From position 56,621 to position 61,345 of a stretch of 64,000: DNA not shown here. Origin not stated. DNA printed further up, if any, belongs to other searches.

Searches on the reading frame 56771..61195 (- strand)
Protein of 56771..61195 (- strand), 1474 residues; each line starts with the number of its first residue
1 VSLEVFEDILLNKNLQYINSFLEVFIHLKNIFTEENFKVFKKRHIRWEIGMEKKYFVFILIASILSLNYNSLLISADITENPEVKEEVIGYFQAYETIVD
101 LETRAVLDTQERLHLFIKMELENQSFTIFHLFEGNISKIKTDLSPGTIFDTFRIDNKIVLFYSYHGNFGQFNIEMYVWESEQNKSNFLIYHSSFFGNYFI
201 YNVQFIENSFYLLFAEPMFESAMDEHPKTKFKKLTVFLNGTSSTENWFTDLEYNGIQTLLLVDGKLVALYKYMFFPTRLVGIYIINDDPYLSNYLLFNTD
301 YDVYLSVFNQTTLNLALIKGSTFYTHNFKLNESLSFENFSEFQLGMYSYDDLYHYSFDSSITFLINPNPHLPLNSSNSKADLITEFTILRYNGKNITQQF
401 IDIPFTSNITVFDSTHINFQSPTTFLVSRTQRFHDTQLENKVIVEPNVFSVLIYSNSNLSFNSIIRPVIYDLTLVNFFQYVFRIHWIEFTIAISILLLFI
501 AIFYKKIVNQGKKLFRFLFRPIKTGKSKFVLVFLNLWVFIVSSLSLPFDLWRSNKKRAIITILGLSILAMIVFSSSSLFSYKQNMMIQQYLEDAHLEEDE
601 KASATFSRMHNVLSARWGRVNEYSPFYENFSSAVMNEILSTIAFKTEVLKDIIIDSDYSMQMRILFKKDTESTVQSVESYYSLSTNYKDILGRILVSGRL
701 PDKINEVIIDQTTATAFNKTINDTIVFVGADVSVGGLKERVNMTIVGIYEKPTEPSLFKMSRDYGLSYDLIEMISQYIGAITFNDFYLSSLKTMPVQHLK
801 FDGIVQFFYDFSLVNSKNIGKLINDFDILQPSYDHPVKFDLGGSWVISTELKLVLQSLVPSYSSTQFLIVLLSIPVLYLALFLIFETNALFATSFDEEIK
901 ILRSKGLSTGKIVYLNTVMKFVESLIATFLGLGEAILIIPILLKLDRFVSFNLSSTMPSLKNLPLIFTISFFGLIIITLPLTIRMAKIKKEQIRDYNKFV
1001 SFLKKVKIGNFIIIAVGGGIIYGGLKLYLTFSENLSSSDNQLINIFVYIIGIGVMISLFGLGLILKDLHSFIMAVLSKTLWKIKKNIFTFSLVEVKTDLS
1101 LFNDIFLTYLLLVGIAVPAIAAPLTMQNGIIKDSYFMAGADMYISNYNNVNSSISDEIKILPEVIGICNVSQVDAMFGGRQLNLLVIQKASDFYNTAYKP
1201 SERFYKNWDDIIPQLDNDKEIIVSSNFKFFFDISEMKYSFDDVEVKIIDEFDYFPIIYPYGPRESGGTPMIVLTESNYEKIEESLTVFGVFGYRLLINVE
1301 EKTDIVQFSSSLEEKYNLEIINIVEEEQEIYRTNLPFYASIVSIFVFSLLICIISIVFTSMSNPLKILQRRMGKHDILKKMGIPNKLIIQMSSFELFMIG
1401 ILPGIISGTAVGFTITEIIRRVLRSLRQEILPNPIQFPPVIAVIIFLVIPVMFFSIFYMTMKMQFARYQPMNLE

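Call 4: search_protein_families(library=pfam, proteins=[window:56771-61195:-], max_evalue=0.01)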
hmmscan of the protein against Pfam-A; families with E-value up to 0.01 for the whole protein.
window:56771-61195:- (1474 aa): 2 families
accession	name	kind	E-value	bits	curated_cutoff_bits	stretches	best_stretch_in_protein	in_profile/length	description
PF12704.14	MacB_PCD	-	4.2e-05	24.3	27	1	559-754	2-160/207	MacB-like periplasmic core domain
PF02687.27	FtsX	-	0.002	18.6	25.5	1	1344-1458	3-110/120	FtsX-like permease C-terminal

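Call 15: search_protein_families(library=ncbifam, proteins=[window:56771-61195:-], max_evalue=0.01)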
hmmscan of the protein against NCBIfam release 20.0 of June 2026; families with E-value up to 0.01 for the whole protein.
window:56771-61195:- (1474 aa): 0 families
